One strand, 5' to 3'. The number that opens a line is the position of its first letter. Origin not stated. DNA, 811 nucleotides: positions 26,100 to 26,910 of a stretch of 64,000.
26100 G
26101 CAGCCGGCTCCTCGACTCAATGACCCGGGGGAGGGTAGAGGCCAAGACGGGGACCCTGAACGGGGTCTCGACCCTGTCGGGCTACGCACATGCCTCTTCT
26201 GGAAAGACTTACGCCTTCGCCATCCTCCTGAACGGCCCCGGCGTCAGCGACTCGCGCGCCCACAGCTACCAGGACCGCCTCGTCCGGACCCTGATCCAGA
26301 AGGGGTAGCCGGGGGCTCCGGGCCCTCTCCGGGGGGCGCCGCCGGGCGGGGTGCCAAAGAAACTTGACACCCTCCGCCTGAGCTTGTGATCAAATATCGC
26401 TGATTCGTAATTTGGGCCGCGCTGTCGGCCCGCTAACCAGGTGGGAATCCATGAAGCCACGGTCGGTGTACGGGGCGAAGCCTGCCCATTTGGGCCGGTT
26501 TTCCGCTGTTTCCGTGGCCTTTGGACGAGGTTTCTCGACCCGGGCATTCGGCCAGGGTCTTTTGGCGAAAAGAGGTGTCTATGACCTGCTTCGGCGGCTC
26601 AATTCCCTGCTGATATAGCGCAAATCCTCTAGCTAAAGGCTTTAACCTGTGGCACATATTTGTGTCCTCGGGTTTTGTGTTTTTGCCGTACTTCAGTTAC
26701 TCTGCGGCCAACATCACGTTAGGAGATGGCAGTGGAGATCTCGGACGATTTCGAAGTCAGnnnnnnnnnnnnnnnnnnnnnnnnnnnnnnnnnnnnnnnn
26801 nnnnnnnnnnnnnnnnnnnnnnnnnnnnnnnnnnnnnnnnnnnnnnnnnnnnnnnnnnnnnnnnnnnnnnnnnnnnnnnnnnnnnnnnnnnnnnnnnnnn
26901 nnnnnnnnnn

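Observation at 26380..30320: Low-GC island carrying two tandem copies of a 'sigma-region-2-only protein + large TPR-like protein' module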

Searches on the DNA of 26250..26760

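Call 51: search_rna_families(source=window, start=26250, end=26760, threshold=evalue, max_evalue=1)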
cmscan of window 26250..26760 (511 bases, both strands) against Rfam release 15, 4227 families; matches with E-value up to 1: 1.
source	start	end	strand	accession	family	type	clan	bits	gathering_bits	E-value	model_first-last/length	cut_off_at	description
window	26407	26431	-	RF01785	blv_FSE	Cis-reg; frameshift_element;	-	18.5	34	0.57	1-27/27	no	ribosomal frameshift site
